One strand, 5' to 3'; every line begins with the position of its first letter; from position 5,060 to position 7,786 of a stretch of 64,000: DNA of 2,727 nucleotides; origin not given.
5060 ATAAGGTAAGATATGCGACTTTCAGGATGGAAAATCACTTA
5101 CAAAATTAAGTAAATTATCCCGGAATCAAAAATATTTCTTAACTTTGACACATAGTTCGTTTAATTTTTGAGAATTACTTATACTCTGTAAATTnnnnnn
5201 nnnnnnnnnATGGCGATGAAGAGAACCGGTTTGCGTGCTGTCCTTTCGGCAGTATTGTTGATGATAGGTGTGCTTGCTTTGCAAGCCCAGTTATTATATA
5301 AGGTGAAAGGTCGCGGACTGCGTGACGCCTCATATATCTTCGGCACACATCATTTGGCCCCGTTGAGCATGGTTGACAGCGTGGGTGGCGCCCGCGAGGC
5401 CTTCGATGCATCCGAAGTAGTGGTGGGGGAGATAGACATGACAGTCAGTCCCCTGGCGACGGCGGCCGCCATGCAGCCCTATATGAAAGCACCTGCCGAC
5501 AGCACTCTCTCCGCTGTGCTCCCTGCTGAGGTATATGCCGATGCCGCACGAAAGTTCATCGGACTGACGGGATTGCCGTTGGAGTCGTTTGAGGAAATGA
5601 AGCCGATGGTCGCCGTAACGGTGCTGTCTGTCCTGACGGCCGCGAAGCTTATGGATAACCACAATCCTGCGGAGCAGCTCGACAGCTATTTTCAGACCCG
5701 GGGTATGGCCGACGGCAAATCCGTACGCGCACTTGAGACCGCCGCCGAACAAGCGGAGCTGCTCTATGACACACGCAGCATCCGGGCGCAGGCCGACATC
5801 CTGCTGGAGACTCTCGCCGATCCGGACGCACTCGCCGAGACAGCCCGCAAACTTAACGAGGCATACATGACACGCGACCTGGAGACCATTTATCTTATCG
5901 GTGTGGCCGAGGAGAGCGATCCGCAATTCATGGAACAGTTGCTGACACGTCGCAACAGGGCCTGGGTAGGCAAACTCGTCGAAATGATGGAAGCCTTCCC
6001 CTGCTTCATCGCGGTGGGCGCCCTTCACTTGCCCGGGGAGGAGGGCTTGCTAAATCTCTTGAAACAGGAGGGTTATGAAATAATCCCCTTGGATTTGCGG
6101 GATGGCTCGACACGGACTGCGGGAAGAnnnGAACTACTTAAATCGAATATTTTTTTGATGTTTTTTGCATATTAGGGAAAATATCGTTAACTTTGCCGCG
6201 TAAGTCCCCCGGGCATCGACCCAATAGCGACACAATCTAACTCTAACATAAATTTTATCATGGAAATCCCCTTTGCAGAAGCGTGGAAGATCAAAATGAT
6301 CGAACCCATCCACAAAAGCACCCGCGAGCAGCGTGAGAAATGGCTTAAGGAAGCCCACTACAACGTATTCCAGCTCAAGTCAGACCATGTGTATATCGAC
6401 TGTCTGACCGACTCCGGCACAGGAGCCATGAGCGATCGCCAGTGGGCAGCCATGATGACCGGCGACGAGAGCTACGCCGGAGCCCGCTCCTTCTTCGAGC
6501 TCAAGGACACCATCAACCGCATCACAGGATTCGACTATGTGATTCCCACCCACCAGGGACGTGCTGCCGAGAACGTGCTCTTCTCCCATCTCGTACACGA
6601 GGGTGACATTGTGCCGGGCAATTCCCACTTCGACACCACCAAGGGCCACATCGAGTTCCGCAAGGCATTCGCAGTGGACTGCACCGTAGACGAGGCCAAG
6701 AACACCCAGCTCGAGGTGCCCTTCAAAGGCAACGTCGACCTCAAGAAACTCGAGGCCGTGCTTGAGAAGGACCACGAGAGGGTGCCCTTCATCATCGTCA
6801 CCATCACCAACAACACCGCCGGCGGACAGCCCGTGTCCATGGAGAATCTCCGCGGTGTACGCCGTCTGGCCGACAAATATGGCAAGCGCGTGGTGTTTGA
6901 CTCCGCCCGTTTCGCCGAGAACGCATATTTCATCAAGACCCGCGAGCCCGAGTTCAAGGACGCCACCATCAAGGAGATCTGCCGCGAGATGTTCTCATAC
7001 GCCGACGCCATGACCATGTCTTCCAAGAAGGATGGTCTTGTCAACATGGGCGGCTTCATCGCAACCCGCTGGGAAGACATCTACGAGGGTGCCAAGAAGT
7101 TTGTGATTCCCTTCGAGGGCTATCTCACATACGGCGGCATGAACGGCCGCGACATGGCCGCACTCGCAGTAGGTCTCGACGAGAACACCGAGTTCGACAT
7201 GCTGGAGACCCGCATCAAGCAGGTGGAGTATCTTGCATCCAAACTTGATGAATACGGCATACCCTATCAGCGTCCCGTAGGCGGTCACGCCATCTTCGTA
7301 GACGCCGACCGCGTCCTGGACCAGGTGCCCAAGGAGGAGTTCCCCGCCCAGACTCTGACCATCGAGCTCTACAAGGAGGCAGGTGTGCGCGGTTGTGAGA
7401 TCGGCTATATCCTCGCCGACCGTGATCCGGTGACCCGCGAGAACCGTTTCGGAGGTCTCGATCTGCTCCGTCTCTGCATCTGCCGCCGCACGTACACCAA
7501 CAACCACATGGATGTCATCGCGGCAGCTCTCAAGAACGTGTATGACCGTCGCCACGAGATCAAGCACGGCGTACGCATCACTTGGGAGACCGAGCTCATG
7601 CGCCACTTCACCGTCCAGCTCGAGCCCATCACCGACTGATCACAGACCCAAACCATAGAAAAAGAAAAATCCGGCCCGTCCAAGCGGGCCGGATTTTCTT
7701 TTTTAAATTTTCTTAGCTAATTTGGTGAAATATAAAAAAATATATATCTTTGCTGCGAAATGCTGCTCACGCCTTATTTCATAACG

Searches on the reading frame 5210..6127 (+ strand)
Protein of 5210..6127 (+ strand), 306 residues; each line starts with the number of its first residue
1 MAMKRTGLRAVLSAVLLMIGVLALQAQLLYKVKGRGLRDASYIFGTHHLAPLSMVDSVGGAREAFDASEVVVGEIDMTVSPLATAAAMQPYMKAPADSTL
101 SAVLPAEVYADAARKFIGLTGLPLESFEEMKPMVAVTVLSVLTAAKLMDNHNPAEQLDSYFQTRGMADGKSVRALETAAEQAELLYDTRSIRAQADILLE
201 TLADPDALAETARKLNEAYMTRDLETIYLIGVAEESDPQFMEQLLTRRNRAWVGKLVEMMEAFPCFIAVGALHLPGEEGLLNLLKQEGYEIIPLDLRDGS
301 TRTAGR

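Call 77: search_protein_families(library=pfam, proteins=[window:5210-6127:+], max_evalue=0.00001)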
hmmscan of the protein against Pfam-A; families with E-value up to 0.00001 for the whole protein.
window:5210-6127:+ (306 aa): 1 family
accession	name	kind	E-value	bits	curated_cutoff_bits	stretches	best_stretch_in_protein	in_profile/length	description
PF01963.22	TraB_PrgY_gumN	-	1.2e-58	199.5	26.8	1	28-291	1-261/263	TraB/PrgY/gumN family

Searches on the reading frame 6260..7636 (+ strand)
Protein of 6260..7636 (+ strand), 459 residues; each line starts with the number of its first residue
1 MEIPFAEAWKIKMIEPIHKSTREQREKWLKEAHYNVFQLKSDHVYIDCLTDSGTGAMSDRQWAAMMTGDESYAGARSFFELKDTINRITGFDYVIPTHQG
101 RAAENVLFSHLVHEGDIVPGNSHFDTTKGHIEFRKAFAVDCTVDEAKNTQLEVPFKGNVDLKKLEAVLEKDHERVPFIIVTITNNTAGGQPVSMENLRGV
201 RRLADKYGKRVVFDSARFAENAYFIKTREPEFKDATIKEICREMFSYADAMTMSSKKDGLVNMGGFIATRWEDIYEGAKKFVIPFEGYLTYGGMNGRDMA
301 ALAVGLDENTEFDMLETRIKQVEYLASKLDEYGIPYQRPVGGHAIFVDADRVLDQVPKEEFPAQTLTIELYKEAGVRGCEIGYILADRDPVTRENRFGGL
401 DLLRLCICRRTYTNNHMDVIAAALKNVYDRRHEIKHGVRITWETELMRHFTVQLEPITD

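Call 77: search_protein_families(library=pfam, proteins=[window:6260-7636:+], max_evalue=0.00001)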
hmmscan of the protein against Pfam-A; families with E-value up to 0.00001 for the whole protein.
window:6260-7636:+ (459 aa): 1 family
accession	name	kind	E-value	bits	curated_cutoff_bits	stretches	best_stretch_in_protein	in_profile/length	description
PF01212.27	Beta_elim_lyase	-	2e-81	273.9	27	1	47-422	1-287/288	Beta-eliminating lyase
